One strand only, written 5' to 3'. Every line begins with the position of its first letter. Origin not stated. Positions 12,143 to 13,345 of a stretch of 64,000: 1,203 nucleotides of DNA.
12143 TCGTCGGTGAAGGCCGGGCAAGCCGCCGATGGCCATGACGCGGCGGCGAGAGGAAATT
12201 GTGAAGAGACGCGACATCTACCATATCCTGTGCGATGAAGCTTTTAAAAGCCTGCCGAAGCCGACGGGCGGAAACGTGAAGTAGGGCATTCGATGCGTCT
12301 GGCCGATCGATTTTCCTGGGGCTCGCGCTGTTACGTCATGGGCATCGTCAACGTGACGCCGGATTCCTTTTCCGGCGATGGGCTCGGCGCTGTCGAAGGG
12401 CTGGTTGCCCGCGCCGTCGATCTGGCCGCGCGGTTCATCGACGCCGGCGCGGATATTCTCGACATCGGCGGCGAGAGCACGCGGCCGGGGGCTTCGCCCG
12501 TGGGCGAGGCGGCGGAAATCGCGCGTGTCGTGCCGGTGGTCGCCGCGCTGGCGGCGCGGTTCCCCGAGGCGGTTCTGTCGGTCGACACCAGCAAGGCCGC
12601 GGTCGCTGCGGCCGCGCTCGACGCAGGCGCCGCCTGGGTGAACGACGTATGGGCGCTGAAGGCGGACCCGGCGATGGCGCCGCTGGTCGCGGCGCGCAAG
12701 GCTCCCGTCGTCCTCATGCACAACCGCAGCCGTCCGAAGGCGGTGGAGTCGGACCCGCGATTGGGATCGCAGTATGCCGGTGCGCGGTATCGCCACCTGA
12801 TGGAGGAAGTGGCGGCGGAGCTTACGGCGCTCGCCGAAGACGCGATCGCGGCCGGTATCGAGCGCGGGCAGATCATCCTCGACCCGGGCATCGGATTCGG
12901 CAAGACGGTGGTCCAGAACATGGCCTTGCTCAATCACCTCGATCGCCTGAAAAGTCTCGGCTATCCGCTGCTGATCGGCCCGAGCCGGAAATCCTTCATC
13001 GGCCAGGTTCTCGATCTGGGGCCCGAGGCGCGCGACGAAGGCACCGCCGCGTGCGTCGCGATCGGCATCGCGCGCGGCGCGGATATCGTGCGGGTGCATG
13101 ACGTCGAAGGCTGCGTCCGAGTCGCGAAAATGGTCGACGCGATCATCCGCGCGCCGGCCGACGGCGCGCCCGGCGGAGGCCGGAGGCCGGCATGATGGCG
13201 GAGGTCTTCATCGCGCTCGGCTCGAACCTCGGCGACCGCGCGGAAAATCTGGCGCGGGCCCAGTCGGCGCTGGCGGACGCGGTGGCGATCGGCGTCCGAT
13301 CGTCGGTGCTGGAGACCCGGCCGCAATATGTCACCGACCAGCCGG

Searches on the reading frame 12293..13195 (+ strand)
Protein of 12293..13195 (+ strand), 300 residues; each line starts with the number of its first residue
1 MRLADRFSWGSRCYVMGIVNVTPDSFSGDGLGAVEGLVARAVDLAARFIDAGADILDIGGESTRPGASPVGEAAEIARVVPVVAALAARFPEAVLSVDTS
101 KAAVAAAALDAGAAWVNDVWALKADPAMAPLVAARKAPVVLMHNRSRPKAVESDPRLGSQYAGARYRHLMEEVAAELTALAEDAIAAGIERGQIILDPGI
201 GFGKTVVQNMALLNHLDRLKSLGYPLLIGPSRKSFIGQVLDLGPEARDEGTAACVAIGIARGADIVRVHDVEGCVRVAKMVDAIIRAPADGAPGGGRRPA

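Call 16: search_protein_families(library=pfam, proteins=[window:12293-13195:+], max_evalue=0.001)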
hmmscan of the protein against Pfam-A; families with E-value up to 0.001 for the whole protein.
window:12293-13195:+ (300 aa): 1 family
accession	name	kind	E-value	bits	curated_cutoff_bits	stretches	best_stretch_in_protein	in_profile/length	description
PF00809.28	Pterin_bind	-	1.4e-78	264.3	25.5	1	16-269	1-244/244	Pterin binding enzyme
